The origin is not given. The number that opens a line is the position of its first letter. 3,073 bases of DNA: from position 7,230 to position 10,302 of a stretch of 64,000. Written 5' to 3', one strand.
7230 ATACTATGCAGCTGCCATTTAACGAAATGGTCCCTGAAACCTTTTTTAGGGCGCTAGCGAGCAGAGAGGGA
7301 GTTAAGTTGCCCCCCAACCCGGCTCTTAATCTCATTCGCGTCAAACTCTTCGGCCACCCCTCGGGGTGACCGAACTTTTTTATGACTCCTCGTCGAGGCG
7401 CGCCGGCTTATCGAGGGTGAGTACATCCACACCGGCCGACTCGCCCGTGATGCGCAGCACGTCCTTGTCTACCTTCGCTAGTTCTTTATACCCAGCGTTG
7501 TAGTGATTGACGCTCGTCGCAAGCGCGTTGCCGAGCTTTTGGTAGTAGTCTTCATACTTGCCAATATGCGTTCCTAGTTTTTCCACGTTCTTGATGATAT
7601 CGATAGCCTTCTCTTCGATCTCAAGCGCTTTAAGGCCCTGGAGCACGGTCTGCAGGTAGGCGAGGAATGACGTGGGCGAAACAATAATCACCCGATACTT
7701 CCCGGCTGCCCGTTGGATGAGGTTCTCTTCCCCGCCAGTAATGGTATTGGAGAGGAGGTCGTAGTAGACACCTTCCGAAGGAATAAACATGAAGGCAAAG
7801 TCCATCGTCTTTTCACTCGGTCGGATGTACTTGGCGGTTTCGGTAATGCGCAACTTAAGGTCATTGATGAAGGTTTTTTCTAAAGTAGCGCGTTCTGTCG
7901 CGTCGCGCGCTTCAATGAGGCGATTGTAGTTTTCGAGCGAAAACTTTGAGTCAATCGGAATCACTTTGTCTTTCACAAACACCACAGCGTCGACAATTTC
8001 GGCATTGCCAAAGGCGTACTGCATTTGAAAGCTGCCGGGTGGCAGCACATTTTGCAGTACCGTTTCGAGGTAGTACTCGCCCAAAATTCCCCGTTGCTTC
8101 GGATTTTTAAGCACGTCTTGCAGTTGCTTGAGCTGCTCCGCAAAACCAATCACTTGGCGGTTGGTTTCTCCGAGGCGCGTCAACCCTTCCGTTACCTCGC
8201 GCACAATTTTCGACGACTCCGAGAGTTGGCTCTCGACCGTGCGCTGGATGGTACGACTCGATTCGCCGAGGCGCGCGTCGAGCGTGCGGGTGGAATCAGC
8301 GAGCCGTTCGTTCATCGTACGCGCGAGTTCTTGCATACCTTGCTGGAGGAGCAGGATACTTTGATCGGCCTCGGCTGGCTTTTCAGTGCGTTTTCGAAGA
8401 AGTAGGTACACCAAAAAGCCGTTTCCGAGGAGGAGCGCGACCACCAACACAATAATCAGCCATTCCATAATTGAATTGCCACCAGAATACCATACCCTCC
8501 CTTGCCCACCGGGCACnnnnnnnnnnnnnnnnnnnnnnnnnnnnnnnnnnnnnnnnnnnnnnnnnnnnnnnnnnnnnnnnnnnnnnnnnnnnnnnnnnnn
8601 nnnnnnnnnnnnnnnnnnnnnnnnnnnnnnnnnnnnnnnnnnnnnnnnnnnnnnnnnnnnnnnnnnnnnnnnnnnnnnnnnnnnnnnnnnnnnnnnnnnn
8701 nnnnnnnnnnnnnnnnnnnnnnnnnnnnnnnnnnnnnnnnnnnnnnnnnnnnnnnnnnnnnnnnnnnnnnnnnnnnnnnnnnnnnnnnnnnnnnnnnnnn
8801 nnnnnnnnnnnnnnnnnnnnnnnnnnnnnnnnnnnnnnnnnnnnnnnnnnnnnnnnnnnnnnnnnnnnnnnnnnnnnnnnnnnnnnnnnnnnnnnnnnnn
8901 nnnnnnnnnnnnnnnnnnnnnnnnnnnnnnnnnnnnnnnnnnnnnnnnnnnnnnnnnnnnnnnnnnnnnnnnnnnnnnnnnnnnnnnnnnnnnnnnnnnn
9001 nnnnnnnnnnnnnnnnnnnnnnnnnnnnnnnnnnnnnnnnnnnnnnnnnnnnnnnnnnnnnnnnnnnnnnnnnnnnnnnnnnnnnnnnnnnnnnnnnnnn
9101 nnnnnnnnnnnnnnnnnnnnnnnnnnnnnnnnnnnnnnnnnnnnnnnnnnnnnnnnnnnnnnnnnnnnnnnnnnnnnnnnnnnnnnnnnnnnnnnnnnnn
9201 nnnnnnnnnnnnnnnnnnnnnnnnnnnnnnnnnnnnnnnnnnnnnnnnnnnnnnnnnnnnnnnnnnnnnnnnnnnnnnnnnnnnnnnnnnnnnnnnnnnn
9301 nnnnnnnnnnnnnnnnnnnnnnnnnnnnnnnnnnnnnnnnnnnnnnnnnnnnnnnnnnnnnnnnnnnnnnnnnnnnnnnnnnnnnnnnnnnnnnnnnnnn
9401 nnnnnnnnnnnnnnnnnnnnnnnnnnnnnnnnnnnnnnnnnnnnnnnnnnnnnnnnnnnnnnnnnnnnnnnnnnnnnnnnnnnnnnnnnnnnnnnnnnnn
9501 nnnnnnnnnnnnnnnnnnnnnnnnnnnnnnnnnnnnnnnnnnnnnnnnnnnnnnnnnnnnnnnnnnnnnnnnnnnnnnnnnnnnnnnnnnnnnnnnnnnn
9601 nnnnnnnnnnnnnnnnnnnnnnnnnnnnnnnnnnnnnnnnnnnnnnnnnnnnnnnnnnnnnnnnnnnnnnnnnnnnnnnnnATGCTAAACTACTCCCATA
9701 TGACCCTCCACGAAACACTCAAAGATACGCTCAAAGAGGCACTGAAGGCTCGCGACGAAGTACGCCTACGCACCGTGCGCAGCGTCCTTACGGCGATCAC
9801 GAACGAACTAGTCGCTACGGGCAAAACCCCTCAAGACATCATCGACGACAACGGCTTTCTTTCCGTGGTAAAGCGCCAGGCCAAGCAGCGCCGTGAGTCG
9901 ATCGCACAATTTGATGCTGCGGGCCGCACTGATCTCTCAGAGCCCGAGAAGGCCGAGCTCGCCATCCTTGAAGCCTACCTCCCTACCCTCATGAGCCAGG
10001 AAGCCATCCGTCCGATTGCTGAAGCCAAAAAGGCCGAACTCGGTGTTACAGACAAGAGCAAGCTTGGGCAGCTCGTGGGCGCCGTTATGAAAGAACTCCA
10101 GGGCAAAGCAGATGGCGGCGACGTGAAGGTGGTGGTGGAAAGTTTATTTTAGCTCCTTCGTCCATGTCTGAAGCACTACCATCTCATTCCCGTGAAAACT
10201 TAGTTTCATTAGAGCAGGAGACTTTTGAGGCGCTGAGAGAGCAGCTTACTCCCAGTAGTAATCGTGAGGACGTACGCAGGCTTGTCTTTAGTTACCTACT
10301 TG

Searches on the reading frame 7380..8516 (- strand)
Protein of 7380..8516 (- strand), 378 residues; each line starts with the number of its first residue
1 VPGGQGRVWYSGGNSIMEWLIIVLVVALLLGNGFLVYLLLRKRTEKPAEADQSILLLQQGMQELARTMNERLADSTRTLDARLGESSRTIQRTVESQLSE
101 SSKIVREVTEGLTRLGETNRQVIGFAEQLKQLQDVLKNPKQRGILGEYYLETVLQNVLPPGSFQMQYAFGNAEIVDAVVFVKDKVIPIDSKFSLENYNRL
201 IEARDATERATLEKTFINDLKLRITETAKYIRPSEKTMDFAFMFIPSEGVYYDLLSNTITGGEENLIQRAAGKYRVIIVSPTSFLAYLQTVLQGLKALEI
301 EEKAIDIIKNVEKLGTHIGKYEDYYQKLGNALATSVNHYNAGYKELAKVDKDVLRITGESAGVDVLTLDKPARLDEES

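Call 16: search_protein_families(library=ncbifam, proteins=[window:7380-8516:-])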
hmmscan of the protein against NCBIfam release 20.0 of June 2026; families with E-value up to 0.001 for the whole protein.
window:7380-8516:- (378 aa): 1 family
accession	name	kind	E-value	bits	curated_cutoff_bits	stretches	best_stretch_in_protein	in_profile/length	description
NF007686.0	PRK10361.1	equivalog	1.9e-09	36.7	810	1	66-355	128-419/475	DNA recombination protein RmuC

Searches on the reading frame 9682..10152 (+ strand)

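Call 68: search_protein_families(library=pfam, proteins=[window:9682-10152:+], max_evalue=0.001)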
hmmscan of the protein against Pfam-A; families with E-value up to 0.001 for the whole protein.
window:9682-10152:+ (156 aa): 2 families
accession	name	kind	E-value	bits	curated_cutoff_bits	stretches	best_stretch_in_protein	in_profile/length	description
PF09424.15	YqeY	-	1e-39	136.3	27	1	11-154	2-141/143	Yqey-like protein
PF02637.23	GatB_Yqey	-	3.7e-06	27.3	27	0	125-153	117-145/148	GatB domain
